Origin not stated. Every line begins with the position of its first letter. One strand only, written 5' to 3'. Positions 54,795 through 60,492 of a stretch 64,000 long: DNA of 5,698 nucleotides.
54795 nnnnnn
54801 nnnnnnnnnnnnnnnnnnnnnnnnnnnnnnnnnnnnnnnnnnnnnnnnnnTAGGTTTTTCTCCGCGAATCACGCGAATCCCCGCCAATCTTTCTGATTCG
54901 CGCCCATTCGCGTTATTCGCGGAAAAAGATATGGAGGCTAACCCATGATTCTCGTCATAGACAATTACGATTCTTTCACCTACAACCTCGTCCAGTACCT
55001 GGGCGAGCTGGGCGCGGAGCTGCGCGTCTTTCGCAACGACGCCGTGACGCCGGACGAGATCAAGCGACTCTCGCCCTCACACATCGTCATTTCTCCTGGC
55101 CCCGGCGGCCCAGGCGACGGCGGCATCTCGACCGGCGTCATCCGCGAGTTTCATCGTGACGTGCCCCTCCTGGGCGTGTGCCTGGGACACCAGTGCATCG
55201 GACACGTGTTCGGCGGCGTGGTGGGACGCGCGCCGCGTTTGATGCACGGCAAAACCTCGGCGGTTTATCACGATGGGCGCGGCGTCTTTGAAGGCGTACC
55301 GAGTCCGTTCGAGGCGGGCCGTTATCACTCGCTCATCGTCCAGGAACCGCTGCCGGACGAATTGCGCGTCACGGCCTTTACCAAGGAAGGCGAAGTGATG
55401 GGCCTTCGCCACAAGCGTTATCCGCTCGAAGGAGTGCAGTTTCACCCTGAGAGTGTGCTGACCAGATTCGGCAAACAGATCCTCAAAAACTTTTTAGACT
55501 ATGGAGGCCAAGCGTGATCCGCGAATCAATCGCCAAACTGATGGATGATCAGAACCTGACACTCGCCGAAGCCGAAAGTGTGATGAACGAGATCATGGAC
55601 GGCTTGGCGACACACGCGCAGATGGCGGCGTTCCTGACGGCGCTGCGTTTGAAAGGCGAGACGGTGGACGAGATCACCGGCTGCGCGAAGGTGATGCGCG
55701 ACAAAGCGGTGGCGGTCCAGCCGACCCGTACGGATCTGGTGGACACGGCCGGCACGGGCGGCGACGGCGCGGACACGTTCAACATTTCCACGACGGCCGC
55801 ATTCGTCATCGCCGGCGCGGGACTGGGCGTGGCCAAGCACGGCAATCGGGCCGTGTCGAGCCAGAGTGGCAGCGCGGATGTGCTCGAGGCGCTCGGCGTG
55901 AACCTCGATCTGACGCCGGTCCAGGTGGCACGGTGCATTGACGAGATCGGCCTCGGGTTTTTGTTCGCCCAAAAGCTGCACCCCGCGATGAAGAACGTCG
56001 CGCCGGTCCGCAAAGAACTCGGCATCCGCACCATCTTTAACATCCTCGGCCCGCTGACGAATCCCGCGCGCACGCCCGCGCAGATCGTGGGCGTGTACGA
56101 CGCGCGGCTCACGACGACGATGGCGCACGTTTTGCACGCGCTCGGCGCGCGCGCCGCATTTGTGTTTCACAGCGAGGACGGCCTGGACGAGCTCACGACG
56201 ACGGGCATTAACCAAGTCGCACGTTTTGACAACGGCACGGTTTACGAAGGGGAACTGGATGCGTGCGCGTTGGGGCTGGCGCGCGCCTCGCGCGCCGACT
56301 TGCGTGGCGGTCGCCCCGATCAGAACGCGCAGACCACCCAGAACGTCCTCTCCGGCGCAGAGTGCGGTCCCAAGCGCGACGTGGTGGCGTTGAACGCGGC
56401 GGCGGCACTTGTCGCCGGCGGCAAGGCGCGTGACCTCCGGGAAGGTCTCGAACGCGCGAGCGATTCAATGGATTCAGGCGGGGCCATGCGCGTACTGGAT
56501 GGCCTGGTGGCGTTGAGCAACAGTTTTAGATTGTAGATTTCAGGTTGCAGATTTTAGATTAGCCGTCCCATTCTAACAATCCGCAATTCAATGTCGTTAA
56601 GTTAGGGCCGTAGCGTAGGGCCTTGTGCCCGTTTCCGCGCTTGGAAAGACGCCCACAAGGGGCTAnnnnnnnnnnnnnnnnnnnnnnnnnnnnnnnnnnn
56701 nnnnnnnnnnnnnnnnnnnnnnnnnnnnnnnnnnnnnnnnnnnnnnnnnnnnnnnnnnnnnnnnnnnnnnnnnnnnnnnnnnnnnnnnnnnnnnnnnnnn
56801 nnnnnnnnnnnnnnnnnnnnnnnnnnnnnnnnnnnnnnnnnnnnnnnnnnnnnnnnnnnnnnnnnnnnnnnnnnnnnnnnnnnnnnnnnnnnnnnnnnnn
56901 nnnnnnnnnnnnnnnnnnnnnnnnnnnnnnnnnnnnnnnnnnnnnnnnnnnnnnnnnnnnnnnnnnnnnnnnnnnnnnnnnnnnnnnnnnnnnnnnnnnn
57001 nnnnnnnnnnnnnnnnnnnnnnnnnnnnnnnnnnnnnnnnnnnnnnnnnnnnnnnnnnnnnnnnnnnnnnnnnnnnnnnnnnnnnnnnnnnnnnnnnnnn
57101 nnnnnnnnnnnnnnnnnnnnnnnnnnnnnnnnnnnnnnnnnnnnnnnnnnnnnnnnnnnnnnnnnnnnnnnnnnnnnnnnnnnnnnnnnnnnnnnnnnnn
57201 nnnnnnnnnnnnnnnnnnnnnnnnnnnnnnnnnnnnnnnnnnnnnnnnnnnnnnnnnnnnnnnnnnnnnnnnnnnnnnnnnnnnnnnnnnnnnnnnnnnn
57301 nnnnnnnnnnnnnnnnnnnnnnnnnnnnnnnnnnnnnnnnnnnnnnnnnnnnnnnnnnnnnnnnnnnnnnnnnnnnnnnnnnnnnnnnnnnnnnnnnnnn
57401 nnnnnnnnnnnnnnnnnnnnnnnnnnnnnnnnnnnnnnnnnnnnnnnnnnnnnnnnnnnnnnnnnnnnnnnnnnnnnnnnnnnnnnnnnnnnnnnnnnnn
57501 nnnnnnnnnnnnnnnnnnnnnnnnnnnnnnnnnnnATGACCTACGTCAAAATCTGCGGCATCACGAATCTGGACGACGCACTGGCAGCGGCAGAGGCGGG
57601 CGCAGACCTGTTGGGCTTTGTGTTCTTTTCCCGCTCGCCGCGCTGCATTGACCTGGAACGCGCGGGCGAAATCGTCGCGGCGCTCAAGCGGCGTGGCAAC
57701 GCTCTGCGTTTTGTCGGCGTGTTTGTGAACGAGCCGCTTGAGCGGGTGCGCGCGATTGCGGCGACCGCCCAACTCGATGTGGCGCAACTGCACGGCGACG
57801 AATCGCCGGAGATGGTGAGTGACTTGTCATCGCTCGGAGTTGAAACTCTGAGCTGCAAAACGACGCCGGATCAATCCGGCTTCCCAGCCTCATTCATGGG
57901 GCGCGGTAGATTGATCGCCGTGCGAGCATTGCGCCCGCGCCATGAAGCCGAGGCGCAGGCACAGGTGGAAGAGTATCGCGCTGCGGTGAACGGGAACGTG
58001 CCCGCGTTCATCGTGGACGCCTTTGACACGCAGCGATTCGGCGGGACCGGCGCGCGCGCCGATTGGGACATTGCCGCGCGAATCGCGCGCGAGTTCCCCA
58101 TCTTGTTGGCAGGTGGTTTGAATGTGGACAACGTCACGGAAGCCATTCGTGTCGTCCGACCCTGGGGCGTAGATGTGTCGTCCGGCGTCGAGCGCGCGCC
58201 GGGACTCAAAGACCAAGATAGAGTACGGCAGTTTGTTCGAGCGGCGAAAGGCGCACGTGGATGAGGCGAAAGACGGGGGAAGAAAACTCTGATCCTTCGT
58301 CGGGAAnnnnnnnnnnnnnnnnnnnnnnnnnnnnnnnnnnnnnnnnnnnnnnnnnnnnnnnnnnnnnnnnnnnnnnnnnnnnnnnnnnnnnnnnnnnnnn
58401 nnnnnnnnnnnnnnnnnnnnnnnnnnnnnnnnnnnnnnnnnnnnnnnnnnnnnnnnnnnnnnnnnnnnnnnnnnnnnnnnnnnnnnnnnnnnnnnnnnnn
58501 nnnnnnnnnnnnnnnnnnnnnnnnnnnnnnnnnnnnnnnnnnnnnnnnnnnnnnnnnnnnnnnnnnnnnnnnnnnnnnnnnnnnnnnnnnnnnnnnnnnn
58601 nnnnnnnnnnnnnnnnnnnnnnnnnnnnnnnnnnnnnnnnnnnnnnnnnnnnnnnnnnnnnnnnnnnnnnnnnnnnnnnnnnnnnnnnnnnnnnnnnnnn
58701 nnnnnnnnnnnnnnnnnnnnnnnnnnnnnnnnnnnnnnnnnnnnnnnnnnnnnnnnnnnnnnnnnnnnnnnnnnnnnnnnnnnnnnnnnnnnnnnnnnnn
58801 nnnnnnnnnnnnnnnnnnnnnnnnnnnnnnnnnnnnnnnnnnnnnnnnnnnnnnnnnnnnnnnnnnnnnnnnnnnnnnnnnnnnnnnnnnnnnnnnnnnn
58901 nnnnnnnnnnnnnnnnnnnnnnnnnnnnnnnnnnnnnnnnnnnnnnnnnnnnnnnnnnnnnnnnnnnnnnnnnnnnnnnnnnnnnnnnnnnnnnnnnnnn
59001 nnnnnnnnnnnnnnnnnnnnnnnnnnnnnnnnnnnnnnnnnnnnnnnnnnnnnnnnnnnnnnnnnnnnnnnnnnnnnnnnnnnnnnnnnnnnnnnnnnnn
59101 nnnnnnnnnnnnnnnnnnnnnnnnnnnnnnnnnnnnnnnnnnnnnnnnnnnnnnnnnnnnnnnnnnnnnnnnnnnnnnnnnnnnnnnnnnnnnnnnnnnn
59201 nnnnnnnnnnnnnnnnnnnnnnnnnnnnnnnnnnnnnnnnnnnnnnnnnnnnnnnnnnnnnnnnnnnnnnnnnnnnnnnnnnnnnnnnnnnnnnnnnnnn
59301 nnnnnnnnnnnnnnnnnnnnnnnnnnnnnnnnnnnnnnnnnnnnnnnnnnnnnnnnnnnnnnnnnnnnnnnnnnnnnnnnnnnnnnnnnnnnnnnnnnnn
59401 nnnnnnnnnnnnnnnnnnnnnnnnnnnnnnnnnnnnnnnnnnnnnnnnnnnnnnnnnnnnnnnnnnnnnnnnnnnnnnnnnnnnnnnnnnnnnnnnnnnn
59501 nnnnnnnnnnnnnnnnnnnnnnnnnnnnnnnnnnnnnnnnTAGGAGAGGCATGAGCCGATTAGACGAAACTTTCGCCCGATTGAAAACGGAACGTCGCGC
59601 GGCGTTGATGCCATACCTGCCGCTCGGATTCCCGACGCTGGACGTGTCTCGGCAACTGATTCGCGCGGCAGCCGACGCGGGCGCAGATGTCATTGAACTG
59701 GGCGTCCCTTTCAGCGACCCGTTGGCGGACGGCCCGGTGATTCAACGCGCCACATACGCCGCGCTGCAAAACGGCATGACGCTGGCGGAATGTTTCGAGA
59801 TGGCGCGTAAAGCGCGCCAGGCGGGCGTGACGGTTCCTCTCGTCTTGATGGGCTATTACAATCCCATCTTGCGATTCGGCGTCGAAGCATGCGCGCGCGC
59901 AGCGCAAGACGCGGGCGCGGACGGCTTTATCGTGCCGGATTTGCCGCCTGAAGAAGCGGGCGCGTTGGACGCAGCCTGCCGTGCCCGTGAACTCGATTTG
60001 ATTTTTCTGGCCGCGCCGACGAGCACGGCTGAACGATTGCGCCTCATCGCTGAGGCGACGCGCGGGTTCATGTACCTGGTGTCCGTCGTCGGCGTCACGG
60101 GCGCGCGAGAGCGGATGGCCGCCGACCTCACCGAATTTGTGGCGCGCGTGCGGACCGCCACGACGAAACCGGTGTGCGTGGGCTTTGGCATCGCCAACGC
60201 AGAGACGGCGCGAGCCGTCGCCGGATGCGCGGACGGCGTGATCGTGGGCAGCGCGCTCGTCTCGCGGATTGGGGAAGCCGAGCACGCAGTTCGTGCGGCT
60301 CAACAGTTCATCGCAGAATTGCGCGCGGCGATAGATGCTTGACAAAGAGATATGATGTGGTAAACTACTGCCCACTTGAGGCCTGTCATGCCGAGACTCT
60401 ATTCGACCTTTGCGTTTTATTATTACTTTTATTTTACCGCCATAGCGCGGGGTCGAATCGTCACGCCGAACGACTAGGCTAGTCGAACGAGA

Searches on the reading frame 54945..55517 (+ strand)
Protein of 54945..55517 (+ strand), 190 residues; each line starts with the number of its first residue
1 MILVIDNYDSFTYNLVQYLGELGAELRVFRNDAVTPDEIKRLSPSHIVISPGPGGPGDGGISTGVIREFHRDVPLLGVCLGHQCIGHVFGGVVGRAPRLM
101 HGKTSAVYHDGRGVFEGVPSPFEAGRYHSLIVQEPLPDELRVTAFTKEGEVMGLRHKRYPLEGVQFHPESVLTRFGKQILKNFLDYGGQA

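Call 64: search_protein_families(library=pfam, proteins=[window:54945-55517:+], max_evalue=0.001)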
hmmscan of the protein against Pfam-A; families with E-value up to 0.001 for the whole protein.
window:54945-55517:+ (190 aa): 2 families
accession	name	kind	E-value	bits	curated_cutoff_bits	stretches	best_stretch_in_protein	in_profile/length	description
PF00117.34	GATase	-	1.1e-57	195.2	22.8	1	3-184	1-187/190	Glutamine amidotransferase class-I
PF07722.19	Peptidase_C26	-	3.6e-08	33.9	20.5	1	69-169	102-219/219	Peptidase C26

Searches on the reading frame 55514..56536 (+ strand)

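Call 64: search_protein_families(library=pfam, proteins=[window:55514-56536:+], max_evalue=0.001)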
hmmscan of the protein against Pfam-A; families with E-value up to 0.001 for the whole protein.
window:55514-56536:+ (340 aa): 2 families
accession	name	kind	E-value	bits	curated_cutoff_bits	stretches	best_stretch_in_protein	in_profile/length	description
PF00591.27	Glycos_transf_3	-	2.9e-93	312.6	27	1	73-324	2-252/253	Glycosyl transferase family, a/b domain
PF02885.22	Glycos_trans_3N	-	9.3e-26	89.8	26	1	4-65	2-63/63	Glycosyl transferase family, helical bundle domain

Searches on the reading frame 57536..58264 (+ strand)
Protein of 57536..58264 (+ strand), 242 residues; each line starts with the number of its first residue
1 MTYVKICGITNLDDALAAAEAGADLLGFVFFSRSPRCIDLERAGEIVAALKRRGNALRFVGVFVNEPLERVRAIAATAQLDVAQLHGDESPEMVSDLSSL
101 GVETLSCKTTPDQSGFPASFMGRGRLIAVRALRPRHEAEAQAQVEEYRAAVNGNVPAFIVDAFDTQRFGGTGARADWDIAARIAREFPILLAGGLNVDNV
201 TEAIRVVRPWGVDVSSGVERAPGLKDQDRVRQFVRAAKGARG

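Call 64: search_protein_families(library=pfam, proteins=[window:57536-58264:+], max_evalue=0.001)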
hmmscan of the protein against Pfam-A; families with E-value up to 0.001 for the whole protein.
window:57536-58264:+ (242 aa): 1 family
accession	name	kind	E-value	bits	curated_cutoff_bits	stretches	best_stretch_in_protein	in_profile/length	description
PF00697.28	PRAI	-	6.8e-42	143.8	22.7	2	149-235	111-192/193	N-(5'phosphoribosyl)anthranilate (PRA) isomerase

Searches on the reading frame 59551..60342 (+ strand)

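Call 64: search_protein_families(library=pfam, proteins=[window:59551-60342:+], max_evalue=0.001)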
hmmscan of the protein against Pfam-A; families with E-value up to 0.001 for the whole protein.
window:59551-60342:+ (263 aa): 3 families
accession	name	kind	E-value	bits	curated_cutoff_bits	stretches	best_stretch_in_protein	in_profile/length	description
PF00290.26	Trp_syntA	-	9.8e-92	307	27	1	8-252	1-246/259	Tryptophan synthase alpha chain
PF00977.27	His_biosynth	-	9.1e-06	25.7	23.6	1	177-249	46-118/228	Histidine biosynthesis protein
PF01884.23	PcrB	-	0.00044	20.2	23.9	1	195-240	170-215/226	PcrB family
